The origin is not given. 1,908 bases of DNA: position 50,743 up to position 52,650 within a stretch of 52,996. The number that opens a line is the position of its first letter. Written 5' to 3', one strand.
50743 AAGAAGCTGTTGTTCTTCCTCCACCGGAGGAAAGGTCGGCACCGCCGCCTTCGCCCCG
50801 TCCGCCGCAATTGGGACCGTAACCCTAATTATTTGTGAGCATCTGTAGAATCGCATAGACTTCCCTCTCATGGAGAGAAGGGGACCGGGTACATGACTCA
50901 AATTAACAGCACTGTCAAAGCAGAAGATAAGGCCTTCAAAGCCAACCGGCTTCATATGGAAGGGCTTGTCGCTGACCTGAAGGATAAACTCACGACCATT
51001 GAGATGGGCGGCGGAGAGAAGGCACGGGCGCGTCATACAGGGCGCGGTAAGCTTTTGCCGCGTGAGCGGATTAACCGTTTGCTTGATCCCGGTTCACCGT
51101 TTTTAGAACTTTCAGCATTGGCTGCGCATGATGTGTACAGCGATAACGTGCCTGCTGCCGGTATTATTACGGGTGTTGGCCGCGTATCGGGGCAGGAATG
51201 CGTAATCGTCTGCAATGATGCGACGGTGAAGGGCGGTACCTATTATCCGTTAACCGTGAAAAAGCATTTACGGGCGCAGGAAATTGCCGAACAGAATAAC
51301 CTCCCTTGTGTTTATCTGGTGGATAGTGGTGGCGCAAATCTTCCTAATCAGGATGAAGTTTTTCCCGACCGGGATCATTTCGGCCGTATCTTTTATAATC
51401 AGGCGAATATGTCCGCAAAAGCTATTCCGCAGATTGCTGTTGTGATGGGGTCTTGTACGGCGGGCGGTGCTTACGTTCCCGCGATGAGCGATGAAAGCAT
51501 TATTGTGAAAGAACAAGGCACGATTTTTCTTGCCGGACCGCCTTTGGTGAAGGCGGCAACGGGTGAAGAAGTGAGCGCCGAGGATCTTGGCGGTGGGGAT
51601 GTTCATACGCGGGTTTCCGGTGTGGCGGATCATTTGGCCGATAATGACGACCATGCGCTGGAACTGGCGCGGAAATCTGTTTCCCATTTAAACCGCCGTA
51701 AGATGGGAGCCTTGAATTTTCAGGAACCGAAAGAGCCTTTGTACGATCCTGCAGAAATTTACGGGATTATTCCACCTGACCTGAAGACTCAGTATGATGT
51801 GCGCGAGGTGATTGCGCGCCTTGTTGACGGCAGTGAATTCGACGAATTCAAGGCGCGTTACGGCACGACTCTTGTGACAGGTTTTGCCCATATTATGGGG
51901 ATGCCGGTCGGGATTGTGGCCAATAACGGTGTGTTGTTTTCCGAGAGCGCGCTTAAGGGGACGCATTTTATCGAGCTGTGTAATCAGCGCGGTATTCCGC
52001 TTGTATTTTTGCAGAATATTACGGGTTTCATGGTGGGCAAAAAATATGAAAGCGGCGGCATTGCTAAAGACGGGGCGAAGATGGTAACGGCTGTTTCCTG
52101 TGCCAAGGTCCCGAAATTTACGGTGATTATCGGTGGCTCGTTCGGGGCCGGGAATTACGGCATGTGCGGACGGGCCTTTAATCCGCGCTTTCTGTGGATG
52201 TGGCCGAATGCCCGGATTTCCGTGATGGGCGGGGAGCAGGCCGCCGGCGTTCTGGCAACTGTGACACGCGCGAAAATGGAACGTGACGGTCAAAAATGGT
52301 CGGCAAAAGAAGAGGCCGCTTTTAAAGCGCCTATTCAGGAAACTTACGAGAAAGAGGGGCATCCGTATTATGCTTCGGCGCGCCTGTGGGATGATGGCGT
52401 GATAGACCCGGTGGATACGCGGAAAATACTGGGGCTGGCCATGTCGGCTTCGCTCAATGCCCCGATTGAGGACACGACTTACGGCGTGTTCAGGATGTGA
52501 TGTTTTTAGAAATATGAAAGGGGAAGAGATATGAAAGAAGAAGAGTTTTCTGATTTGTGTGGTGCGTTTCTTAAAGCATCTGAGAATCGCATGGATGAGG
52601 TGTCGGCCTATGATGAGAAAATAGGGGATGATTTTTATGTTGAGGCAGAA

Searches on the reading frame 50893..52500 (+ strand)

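Call 78: search_protein_families(library=pfam, proteins=[window:50893-52500:+], max_evalue=0.00001)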
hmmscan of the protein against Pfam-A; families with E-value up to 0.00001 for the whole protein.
window:50893-52500:+ (535 aa): 2 families
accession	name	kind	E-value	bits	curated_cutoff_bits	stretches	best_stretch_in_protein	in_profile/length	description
PF01039.27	Carboxyl_trans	-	9.1e-161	536.2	22.3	1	49-525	3-483/493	Carboxyl transferase domain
PF03255.19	ACCA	-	4.7e-12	46.1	23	1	90-205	93-213/310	Acetyl co-enzyme A carboxylase carboxyltransferase-like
